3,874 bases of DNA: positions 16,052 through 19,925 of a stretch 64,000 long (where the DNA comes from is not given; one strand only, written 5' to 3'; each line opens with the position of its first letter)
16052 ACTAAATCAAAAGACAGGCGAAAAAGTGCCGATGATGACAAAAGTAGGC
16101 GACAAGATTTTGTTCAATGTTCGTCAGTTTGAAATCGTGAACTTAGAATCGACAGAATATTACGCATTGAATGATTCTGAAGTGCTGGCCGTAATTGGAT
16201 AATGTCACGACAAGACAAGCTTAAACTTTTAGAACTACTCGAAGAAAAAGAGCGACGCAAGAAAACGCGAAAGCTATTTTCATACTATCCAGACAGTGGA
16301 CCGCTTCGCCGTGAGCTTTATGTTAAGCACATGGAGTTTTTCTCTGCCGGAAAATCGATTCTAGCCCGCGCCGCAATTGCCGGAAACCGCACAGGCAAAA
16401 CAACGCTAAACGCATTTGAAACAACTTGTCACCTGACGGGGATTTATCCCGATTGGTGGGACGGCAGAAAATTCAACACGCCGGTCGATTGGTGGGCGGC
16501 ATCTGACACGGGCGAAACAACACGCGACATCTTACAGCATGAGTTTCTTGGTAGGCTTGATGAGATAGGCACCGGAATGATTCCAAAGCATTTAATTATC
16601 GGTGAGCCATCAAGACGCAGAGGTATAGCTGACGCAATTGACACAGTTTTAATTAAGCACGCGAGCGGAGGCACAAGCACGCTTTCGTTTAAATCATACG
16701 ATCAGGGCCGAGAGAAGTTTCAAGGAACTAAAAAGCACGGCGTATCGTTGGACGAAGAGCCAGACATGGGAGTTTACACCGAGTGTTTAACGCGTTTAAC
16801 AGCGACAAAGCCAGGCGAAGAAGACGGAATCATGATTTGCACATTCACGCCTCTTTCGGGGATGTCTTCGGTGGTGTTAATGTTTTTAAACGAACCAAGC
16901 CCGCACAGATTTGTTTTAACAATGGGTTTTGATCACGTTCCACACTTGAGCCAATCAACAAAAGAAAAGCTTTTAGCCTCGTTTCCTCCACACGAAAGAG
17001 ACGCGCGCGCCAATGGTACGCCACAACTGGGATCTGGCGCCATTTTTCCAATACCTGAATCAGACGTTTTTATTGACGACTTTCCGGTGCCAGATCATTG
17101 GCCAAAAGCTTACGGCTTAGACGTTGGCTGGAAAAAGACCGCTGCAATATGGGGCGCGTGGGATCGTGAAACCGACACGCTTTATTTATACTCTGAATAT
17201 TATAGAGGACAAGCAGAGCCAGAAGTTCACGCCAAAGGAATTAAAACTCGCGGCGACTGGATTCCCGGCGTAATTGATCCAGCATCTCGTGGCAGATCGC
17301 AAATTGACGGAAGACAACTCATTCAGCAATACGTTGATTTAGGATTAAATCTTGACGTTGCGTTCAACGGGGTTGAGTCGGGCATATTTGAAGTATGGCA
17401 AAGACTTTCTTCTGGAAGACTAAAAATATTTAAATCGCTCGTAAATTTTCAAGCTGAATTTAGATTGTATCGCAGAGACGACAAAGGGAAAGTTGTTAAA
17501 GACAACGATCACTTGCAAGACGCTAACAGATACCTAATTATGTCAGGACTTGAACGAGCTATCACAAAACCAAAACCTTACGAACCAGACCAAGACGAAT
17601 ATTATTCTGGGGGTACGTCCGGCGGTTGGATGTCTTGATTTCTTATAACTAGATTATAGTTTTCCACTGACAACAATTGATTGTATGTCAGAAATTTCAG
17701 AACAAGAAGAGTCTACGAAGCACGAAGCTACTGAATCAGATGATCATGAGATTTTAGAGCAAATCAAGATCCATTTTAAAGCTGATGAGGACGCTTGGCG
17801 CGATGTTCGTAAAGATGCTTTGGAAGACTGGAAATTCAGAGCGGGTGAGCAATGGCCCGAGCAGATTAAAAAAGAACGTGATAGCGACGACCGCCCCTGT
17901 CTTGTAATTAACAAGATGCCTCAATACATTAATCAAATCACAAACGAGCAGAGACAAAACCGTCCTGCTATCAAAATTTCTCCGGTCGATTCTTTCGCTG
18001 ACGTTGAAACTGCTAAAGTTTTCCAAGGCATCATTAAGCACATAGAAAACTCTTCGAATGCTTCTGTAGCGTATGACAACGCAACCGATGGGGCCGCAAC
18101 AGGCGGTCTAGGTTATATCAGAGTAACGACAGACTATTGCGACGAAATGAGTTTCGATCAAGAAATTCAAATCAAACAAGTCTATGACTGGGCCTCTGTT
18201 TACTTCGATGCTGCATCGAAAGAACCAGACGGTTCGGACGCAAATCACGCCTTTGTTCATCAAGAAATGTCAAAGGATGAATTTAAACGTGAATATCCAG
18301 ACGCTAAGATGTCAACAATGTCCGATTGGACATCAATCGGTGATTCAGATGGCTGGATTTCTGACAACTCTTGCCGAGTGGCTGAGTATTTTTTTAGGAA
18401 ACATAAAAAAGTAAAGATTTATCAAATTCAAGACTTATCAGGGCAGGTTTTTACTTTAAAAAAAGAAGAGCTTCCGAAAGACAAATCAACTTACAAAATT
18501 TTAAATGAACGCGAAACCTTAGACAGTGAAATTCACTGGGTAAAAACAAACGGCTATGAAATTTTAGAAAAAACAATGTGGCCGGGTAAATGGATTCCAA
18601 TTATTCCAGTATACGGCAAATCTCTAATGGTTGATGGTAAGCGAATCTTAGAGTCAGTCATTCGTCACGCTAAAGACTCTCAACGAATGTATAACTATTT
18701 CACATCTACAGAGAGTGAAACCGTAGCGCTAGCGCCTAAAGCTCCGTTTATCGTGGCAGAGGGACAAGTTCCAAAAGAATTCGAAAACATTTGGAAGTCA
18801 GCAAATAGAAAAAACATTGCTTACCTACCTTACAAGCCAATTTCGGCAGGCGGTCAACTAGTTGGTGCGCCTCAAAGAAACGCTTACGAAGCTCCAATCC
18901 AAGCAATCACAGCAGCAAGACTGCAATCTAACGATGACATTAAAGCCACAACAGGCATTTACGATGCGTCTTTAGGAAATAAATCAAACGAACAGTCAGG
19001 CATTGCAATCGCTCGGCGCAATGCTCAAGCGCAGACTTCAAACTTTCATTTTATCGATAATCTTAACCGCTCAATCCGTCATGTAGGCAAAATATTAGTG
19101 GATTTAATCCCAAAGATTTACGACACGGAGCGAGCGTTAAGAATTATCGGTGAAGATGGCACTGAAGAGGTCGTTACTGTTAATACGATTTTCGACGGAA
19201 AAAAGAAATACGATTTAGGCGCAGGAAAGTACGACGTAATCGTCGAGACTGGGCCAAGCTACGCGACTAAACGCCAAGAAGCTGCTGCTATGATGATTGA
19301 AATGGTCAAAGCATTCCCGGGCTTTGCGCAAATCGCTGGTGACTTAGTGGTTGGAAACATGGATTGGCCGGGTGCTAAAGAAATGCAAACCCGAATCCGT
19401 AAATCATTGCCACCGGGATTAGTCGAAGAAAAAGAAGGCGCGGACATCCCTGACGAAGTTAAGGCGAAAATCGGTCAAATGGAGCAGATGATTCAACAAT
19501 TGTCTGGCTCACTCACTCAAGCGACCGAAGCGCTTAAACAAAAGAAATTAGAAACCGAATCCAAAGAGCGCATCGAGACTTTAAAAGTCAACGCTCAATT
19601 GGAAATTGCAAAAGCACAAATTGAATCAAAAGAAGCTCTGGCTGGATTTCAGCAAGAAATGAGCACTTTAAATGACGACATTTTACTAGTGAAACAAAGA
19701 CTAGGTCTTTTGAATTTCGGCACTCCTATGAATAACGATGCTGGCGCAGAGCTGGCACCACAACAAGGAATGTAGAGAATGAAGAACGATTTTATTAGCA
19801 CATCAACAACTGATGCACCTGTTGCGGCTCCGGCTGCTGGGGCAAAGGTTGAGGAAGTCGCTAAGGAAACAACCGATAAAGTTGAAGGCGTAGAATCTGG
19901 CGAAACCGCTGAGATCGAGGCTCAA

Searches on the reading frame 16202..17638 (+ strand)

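Call 77: search_protein_families(library=phrogs, proteins=[window:16202-17638:+], max_evalue=0.00001)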
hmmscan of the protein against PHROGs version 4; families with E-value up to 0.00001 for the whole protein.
window:16202-17638:+ (478 aa): 4 families
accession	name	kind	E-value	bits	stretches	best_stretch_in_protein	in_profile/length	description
phrog_31467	-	unknown function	2.4e-71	241.3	1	1-255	4-259/261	-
phrog_2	-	head and packaging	5.3e-26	92.6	1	39-452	266-595/807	terminase large subunit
phrog_5653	-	head and packaging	1.9e-23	84.2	1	277-448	6-179/199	terminase large subunit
phrog_30463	-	unknown function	3.5e-13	51.1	1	389-448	13-72/101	-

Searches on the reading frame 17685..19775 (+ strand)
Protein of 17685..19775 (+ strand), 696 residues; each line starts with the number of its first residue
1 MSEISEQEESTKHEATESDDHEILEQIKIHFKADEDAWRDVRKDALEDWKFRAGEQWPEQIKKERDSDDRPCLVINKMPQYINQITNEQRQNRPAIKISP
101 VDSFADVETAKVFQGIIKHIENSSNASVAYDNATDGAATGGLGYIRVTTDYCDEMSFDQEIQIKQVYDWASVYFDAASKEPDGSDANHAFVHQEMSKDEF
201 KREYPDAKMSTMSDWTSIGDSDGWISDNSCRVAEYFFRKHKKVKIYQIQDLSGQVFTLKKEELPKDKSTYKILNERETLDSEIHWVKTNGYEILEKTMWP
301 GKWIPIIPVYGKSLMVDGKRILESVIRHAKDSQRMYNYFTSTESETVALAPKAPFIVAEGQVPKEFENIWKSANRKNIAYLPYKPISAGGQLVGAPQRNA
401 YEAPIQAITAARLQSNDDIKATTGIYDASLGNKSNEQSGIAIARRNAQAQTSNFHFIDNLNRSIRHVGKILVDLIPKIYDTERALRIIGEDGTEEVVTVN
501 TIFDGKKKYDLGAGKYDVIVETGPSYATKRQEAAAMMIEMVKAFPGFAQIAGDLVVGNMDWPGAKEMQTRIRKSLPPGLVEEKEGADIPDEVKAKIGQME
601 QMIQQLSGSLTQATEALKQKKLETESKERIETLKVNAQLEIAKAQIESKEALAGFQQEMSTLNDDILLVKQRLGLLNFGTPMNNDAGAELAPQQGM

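Call 77: search_protein_families(library=phrogs, proteins=[window:17685-19775:+], max_evalue=0.00001)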
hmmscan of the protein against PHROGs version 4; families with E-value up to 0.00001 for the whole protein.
window:17685-19775:+ (696 aa): 2 families
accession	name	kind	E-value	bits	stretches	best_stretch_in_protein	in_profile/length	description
phrog_156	-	head and packaging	2.3e-143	480.1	1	17-653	5-637/681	portal protein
phrog_14911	-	unknown function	9.5e-42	144.3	1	20-396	3-388/404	-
